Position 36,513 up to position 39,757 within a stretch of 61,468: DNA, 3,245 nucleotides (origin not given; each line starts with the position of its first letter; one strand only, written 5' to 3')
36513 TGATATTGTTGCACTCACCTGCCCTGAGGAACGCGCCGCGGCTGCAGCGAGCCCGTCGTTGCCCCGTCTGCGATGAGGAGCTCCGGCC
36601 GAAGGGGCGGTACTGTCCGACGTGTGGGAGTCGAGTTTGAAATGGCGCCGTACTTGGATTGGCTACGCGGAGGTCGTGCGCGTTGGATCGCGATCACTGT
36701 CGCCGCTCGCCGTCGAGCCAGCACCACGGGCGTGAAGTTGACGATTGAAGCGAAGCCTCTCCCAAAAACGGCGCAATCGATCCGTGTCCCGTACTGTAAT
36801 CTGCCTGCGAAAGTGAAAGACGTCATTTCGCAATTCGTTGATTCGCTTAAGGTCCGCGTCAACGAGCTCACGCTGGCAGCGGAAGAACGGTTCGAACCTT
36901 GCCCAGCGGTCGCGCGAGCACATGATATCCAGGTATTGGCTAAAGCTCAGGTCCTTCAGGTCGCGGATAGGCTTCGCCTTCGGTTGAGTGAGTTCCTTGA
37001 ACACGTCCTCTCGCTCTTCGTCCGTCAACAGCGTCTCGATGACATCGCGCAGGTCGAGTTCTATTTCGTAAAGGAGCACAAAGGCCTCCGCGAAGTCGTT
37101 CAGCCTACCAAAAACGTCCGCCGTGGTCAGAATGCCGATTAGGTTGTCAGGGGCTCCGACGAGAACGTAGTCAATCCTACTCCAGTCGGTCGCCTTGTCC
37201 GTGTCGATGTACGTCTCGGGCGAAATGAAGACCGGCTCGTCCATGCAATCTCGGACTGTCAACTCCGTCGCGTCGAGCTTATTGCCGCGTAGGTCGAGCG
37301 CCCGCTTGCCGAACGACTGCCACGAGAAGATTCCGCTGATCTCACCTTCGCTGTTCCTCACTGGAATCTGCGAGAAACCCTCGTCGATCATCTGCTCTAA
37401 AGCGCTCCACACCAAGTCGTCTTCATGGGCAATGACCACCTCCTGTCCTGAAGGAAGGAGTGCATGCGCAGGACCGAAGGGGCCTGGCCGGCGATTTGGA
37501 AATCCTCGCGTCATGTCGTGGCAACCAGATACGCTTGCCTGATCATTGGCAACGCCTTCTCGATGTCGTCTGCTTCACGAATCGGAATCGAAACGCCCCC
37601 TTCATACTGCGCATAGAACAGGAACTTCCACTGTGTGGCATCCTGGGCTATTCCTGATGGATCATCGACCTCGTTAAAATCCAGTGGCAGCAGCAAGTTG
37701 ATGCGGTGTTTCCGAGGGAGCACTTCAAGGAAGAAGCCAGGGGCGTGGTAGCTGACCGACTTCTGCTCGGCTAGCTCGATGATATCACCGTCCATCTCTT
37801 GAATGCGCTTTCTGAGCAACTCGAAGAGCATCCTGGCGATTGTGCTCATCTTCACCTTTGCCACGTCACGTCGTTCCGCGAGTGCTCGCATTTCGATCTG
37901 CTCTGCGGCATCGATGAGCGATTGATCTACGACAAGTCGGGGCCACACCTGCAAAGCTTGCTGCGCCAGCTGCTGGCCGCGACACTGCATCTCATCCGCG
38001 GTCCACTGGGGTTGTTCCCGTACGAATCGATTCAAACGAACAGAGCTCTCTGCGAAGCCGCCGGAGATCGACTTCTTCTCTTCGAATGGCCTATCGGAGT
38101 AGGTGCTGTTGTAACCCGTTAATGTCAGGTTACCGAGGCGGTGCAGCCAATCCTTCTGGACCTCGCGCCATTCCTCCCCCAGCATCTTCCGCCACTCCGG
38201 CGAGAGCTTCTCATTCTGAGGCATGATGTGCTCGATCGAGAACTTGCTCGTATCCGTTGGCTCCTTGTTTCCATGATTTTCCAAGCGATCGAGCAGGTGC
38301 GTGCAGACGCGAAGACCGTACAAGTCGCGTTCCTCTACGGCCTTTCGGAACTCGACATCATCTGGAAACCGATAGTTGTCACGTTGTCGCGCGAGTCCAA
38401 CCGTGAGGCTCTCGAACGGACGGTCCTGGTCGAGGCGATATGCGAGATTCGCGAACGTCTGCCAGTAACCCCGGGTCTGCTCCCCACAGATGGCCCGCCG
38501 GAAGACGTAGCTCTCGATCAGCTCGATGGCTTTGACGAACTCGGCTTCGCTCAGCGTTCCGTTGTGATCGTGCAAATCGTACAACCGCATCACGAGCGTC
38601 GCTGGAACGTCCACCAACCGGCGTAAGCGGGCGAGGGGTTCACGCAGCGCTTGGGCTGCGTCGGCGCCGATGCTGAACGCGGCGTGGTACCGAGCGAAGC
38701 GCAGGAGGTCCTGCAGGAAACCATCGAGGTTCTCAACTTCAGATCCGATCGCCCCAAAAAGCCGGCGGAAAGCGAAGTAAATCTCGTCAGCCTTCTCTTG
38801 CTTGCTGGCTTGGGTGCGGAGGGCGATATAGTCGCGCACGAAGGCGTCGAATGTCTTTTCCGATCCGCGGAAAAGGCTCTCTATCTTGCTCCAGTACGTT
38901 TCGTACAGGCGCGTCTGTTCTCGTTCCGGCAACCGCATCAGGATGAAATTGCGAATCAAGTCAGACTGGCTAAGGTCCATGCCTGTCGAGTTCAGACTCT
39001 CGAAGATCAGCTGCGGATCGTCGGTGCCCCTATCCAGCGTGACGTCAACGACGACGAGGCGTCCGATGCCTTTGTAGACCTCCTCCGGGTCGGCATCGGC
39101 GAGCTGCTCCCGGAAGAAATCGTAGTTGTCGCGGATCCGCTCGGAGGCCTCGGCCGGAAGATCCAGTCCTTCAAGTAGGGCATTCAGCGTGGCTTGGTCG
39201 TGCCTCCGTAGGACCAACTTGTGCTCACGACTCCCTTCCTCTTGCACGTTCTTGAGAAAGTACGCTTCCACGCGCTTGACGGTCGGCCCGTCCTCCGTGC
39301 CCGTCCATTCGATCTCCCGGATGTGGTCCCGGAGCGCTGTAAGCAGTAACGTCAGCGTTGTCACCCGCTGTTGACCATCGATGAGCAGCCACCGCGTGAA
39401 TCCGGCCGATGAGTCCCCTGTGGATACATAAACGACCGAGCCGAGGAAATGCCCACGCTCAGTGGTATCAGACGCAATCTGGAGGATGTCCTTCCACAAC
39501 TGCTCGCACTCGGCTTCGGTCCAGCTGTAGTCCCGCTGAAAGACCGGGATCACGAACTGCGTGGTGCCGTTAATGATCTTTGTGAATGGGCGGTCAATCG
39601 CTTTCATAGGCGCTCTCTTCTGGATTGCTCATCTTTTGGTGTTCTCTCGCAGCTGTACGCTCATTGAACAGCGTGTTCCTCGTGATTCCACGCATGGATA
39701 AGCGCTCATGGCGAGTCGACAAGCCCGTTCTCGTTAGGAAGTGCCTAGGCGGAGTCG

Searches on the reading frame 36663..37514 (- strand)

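Call 30: search_protein_families(library=pfam, proteins=[window:36663-37514:-], max_evalue=0.001)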
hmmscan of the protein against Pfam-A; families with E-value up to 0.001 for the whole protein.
window:36663-37514:- (283 aa): 1 family
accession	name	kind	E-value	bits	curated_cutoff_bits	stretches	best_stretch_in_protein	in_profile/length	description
PF00571.33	CBS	-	1.3e-08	35.4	24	1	25-65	8-48/57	CBS domain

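Call 62: search_protein_families(library=padloc, proteins=[window:36663-37514:-], max_evalue=0.001)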
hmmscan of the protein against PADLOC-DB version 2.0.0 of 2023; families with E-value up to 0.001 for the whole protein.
window:36663-37514:- (283 aa): 0 families

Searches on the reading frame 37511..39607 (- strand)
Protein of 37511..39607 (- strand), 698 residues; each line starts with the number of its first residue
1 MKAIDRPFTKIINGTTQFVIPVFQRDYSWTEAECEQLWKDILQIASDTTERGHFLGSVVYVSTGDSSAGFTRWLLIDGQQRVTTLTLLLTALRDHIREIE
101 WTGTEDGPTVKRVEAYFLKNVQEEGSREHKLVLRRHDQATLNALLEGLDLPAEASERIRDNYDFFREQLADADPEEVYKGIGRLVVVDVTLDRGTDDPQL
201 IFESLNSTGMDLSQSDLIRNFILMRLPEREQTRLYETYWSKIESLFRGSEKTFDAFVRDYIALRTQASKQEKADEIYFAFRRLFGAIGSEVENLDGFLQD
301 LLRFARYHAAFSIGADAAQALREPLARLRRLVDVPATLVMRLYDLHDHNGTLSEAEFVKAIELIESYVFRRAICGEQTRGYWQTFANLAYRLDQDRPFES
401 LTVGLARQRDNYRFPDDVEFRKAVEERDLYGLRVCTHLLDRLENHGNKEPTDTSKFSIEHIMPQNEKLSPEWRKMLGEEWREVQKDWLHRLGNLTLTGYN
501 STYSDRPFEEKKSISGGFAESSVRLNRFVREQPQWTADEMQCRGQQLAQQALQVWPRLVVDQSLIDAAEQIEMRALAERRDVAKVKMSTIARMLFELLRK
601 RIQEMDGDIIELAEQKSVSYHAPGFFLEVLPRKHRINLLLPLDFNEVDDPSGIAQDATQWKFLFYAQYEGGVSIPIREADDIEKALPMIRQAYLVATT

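Call 7: search_protein_families(library=ncbifam, proteins=[window:37511-39607:-], max_evalue=0.001)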
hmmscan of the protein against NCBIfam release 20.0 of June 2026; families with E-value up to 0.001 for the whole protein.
window:37511-39607:- (698 aa): 0 families

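Call 30: search_protein_families(library=pfam, proteins=[window:37511-39607:-], max_evalue=0.001)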
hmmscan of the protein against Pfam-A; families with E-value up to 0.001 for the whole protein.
window:37511-39607:- (698 aa): 3 families
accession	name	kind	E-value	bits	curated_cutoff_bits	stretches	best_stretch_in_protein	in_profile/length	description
PF03235.19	GmrSD_N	-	7.1e-36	124.6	33.2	1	10-222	3-198/199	GmrSD restriction endonuclease, N-terminal domain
PF07510.16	GmrSD_C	-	2.4e-24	86.2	23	1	415-549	2-137/138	GmrSD restriction endonucleases, C-terminal domain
PF18899.5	DUF5655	-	6.6e-05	23.4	24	1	591-693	12-106/109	Domain of unknown function (DUF5655)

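Call 62: search_protein_families(library=padloc, proteins=[window:37511-39607:-], max_evalue=0.001)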
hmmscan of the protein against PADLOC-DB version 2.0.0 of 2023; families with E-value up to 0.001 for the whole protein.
window:37511-39607:- (698 aa): 34 families (the best 25 are shown)
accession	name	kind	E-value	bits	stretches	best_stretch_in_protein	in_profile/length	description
PDLC02693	Orf5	-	1e-166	554.1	1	11-555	2-542/543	Orf5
PDLC02702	Orf5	-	4.4e-80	268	1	17-556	2-542/543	Orf5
PDLC04155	HEC-06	-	3.3e-64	215.3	1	11-556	15-559/562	-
PDLC04154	HEC-06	-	4.1e-62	208.6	1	5-555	11-564/569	-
PDLC04157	HEC-06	-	1.3e-59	200.2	1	15-556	20-556/558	-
PDLC02700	Orf5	-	2e-56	189.9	1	15-555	9-555/555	Orf5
PDLC02687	Orf5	-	2.7e-48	163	1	1-539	1-542/543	Orf5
PDLC02695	Orf5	-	7.6e-42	141.5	2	6-391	8-428/601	Orf5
PDLC02691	Orf5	-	6.8e-38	128.6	3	9-95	11-93/579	Orf5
PDLC02692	Orf5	-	7.2e-38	128.6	1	17-555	7-556/558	Orf5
PDLC02701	Orf5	-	6.5e-33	112.1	2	10-276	12-299/596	Orf5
PDLC02686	Orf5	-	1.5e-27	94.3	2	2-260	4-273/566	Orf5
PDLC03655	mREase_IV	-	1.1e-23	81.6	2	9-101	9-107/629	Type IV methyl-directed restriction enzyme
PDLC02690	Orf5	-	5.7e-23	79.6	1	14-555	6-529/531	Orf5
PDLC04156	HEC-06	-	2.1e-21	74.2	2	7-99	10-98/562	-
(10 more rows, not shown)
